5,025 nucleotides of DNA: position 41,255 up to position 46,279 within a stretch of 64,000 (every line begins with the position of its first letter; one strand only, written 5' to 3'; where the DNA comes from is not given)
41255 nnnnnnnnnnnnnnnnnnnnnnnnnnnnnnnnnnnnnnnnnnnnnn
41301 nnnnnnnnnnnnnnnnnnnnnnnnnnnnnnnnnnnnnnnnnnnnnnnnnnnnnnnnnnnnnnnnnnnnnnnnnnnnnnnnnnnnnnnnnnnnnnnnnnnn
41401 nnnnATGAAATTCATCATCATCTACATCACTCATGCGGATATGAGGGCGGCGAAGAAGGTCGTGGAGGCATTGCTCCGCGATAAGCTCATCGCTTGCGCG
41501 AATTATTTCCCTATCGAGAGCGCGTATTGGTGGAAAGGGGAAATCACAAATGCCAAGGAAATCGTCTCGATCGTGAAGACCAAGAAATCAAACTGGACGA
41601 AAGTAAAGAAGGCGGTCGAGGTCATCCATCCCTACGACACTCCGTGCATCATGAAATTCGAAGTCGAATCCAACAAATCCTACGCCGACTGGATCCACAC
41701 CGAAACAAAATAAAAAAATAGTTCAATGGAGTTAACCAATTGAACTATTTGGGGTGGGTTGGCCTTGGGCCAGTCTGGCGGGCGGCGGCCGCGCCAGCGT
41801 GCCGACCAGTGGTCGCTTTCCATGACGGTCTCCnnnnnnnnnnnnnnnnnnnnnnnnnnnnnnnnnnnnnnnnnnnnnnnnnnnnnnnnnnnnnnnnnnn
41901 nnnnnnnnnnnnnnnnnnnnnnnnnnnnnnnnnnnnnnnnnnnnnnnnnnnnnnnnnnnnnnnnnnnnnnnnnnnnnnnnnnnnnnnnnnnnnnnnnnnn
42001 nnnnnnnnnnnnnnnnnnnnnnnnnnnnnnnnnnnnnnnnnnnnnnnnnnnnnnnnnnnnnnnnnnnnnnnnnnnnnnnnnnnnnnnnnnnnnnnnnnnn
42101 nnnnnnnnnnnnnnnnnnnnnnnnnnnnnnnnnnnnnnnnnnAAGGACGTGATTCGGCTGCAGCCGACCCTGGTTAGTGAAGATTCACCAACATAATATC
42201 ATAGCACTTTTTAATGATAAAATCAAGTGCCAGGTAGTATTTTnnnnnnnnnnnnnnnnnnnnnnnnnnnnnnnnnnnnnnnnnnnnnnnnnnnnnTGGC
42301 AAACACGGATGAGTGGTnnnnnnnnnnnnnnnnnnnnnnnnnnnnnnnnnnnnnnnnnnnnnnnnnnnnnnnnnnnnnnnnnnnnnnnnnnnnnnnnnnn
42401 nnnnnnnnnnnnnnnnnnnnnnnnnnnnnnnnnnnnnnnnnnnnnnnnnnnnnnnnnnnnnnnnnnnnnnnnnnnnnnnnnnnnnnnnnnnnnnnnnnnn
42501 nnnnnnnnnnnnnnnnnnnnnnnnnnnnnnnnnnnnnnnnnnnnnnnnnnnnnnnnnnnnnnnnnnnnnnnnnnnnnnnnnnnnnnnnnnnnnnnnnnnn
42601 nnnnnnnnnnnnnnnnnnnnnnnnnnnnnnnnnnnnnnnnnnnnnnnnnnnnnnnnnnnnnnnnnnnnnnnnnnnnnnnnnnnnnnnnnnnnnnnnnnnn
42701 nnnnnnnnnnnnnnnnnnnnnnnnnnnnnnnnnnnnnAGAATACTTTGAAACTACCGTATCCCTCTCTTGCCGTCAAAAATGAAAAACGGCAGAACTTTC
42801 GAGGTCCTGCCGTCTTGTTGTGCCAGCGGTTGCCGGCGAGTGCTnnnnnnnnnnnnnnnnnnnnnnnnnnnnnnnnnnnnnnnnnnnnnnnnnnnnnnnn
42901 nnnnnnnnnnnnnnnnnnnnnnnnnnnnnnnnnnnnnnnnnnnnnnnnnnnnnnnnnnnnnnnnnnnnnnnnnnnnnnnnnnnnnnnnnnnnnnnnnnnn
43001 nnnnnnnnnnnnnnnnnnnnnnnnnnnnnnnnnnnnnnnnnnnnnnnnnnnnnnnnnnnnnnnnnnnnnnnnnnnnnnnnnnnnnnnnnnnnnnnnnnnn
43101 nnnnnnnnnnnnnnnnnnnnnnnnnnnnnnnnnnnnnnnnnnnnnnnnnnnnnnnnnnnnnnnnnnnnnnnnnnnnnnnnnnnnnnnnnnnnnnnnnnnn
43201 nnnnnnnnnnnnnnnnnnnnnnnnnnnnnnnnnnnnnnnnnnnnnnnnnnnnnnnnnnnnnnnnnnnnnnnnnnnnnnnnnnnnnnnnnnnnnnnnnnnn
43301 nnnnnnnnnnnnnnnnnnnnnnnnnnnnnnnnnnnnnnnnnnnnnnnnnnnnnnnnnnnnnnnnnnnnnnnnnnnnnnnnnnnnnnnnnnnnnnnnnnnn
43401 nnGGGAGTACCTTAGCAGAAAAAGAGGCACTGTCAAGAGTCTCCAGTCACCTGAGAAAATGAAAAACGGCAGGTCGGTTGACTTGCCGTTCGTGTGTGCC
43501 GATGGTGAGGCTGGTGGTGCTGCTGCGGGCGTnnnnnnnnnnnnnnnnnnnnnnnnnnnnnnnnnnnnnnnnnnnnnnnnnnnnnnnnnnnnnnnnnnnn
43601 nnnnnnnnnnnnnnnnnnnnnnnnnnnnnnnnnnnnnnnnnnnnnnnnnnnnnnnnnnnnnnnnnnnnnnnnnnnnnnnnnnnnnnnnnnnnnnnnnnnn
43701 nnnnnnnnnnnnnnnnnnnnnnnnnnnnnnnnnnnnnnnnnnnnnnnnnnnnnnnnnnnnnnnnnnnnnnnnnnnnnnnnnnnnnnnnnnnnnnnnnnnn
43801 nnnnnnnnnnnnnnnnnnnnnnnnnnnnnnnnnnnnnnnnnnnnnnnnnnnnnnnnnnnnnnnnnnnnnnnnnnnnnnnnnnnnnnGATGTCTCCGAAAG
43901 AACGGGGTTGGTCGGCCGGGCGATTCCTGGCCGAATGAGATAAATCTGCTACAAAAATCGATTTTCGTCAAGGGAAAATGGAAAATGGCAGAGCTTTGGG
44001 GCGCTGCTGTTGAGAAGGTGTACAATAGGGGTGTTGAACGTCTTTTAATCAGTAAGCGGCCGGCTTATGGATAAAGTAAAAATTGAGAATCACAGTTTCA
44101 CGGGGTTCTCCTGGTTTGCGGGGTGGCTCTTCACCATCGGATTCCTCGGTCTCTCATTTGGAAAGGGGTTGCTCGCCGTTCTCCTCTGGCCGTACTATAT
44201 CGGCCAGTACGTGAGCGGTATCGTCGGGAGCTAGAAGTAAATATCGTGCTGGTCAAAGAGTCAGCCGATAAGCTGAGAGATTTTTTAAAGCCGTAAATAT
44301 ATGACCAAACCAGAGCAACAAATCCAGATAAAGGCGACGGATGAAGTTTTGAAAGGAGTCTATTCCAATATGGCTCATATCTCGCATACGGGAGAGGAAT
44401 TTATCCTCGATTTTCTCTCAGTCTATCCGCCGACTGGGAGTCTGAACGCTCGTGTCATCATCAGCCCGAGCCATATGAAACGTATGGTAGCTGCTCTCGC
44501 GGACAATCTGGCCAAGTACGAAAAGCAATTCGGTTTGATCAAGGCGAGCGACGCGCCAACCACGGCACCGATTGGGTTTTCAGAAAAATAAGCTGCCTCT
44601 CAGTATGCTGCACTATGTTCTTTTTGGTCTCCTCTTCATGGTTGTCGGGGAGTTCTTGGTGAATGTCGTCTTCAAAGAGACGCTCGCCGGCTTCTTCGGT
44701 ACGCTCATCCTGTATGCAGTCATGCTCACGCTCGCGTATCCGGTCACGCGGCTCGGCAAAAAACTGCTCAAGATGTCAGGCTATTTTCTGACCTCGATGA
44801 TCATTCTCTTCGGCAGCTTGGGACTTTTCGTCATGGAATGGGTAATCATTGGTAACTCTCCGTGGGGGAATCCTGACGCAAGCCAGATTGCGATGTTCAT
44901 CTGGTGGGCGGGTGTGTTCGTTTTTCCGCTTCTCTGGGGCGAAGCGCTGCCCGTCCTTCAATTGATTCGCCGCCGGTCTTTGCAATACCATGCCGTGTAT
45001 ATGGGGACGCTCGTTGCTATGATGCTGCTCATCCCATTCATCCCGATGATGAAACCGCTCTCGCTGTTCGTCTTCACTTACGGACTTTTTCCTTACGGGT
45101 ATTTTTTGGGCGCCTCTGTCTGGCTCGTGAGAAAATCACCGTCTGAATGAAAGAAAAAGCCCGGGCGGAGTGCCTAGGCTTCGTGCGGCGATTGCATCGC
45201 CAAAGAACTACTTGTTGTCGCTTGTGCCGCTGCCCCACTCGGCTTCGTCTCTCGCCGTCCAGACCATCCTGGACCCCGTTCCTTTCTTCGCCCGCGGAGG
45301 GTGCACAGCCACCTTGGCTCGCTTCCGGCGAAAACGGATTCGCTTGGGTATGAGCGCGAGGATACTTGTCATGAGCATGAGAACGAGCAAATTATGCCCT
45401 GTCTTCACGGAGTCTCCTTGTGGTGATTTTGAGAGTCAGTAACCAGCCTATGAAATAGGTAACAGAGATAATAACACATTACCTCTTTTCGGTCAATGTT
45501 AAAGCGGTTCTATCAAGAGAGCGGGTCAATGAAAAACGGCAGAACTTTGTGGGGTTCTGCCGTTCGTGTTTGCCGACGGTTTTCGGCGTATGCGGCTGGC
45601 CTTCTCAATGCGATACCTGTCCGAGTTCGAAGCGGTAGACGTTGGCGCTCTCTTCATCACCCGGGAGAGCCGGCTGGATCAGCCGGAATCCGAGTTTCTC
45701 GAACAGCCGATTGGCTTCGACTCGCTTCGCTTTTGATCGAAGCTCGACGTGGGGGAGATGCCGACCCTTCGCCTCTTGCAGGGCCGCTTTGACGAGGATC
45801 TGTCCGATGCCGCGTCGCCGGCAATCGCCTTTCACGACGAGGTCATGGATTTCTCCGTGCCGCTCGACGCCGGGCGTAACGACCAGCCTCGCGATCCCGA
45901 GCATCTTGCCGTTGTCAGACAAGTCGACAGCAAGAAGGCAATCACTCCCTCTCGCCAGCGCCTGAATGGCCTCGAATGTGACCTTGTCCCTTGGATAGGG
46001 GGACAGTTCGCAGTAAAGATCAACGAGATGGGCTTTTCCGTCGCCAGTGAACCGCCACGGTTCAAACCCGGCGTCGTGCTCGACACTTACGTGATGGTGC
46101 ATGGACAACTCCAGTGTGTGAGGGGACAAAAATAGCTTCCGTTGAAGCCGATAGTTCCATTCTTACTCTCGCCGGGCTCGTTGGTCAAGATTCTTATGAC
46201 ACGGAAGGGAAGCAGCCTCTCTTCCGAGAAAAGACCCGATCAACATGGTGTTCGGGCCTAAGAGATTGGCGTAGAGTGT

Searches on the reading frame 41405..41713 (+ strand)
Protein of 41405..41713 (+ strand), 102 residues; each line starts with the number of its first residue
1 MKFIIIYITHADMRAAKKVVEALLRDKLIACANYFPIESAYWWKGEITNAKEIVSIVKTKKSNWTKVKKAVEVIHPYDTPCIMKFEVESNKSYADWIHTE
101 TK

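Call 9: search_protein_families(library=pfam, proteins=[window:41405-41713:+], max_evalue=1)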
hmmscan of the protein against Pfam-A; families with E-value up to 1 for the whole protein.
window:41405-41713:+ (102 aa): 1 family
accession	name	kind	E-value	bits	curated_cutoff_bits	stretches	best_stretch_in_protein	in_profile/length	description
PF03091.20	CutA1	-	1.3e-29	102.3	22.4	1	4-99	1-98/99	CutA1 divalent ion tolerance protein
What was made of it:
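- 41405..41713 (+): Right flanking conserved gene cutA (native, GC3 0.66). It starts 8 nt after B's stop codon and is probably co-transcribed with A and B (inference). Pfam CutA1 at 1.3e-29 (call 9).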

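Call 80: list_cluster_members(proteins=[P0001, P0002, P0011, P0009, window:40872-41396:+, window:41405-41713:+, window:39239-40201:+])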
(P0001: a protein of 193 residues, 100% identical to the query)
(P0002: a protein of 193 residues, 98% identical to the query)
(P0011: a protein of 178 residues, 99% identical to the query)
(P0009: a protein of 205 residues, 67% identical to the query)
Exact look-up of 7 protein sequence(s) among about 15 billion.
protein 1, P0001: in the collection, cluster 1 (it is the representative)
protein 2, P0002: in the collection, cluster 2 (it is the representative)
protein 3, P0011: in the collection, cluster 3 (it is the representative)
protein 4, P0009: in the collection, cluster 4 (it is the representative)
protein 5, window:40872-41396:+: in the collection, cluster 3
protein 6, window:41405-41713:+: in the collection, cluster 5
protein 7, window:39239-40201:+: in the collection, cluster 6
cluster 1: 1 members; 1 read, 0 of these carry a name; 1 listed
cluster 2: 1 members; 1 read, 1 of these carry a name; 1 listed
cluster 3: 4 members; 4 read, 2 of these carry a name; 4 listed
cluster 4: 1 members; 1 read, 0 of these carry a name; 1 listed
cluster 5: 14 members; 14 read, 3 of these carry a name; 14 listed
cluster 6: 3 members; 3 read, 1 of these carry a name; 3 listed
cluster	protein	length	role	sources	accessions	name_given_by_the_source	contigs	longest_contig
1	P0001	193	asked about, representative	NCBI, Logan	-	-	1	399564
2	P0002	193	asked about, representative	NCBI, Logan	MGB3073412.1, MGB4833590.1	MAG: hypothetical protein WBP40_01005 [Candidatus Moraniibacteriota bacterium]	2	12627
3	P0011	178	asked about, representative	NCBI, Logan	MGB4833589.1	MAG: hypothetical protein WBP40_01000 [Candidatus Moraniibacteriota bacterium]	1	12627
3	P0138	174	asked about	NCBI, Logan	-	-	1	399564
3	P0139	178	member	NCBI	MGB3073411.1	MAG: hypothetical protein WBB68_04105 [Candidatus Moraniibacteriota bacterium]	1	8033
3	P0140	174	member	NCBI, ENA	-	-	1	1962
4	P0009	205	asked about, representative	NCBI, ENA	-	-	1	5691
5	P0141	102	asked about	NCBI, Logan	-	-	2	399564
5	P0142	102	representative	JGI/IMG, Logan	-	periplasmic divalent cation tolerance protein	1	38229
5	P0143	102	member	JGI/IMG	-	periplasmic divalent cation tolerance protein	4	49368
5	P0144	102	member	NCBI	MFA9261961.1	MAG: divalent-cation tolerance protein CutA [Undibacterium sp.]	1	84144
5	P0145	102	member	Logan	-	-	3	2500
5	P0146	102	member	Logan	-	-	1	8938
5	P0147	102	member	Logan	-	-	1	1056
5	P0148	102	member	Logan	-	-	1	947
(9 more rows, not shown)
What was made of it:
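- L034 is labelled Undibacterium, which shows that labelling and binning errors occur in these data (call 80).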

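Call 85: search_protein_families(library=pfam, proteins=[L034:6341-6994:+, L034:8008-8295:-, L034:9643-10233:+, L034:12173-12853:+, L034:10972-12072:+], max_evalue=0.1)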
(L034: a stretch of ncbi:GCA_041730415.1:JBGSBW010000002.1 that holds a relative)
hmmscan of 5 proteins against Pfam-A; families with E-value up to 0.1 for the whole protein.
L034:6341-6994:+ (217 aa): 0 families

L034:8008-8295:- (95 aa): 0 families

L034:9643-10233:+ (196 aa): 2 families
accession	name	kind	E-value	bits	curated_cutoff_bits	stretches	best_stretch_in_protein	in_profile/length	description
PF01284.28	MARVEL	-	0.0093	16.4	32.8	1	8-188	14-121/135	Membrane-associating domain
PF02653.21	BPD_transp_2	-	0.016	14.8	26.8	1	52-93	124-158/269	Branched-chain amino acid transport system / permease component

L034:12173-12853:+ (226 aa): 0 families

L034:10972-12072:+ (366 aa): 1 family
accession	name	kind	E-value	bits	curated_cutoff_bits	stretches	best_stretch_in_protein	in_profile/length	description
PF00078.32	RVT_1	-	1.8e-15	57.7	29.6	1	29-245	6-193/205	Reverse transcriptase (RNA-dependent DNA polymerase)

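Call 88: search_protein_families(library=padloc, proteins=[L034:6341-6994:+, L034:10972-12072:+, L034:12173-12853:+], max_evalue=0.1)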
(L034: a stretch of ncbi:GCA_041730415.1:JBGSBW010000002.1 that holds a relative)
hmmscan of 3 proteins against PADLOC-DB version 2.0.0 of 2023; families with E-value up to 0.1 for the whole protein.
L034:6341-6994:+ (217 aa): 0 families

L034:10972-12072:+ (366 aa): 59 families (the best 25 are shown)
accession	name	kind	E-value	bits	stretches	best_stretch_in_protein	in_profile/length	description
PDLC03740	RT_outgroup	-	5.9e-24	83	1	22-243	125-325/407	retron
PDLC02949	RT_other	-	1.3e-23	82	1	22-243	188-388/481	-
PDLC02941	RT_II-A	-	2.8e-21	74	1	168-247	150-229/309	-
PDLC02952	RT_VI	-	2.5e-20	70.9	2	168-266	141-234/279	-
PDLC02943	RT_III-A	-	1e-18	65.4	1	167-246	158-235/322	-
PDLC02946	RT_III-A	-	2.3e-18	64.4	1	167-246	170-247/330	-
PDLC03739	RT_Ec107-like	-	7.4e-17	59.6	1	168-247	147-224/307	retron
PDLC02942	RT_III-A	-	1.3e-16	58.6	1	75-246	115-255/341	-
PDLC02945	RT_III-A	-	1.3e-16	58.6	1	25-244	73-276/362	-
PDLC02959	RT-Protease_XI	-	2.6e-16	57.7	1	168-243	146-231/510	single gene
PDLC02960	RT-Protease_XI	-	2.8e-16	57.6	1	168-243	144-228/506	single gene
PDLC02967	RT-Toprim_I-C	-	3.1e-16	57.3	1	168-246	155-236/549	single gene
PDLC02966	RT-Toprim_I-C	-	6.9e-16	55.8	2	170-244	167-251/568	single gene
PDLC02963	RT-Toprim_I-C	-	7.4e-16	55.8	2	168-245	160-247/552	single gene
PDLC02956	RT_XIII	-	2.3e-15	54.6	1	163-245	267-349/469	-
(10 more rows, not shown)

L034:12173-12853:+ (226 aa): 0 families

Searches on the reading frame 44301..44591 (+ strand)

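Call 9: search_protein_families(library=pfam, proteins=[window:44301-44591:+], max_evalue=1)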
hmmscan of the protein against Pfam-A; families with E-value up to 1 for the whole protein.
window:44301-44591:+ (96 aa): 1 family
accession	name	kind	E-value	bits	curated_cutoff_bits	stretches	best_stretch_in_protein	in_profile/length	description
PF11950.13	DUF3467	-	3.8e-23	81.8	25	1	5-81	12-91/92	Protein of unknown function (DUF3467)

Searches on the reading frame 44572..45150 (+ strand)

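Call 9: search_protein_families(library=pfam, proteins=[window:44572-45150:+], max_evalue=1)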
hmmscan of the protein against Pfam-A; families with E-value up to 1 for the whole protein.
window:44572-45150:+ (192 aa): 2 families
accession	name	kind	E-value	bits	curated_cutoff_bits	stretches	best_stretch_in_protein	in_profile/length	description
PF10399.14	UCR_Fe-S_N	-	0.061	13.2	24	1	133-162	11-40/41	Ubiquitinol-cytochrome C reductase Fe-S subunit TAT signal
PF19865.4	DUF6338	-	0.12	12.3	26.5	1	33-140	36-116/205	Family of unknown function (DUF6338)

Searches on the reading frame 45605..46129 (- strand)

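Call 103: search_protein_families(library=pfam, proteins=[window:45605-46129:-], max_evalue=0.01)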
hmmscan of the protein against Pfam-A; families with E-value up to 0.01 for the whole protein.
window:45605-46129:- (174 aa): 7 families
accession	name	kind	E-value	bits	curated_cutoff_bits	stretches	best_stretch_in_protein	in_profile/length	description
PF00583.31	Acetyltransf_1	-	6.6e-17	62.3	20.7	1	36-148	5-116/116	Acetyltransferase (GNAT) family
PF13508.13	Acetyltransf_7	-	1.2e-11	45.2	27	1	72-149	10-83/84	Acetyltransferase (GNAT) domain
PF13673.13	Acetyltransf_10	-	2.8e-09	37.5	23.6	1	72-153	38-112/128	Acetyltransferase (GNAT) domain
PF08445.16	FR47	-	2.6e-06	27.8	22.1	1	91-151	21-80/86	FR47-like protein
PF13302.13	Acetyltransf_3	-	0.00044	21.4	25.4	1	55-149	45-138/138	Acetyltransferase (GNAT) domain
PF12568.14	PanZ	-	0.0024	17.8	22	1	73-120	46-90/128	Acetyltransferase (GNAT) domain, PanZ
PF13420.13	Acetyltransf_4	-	0.0035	17.8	24.3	1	70-152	54-138/155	Acetyltransferase (GNAT) domain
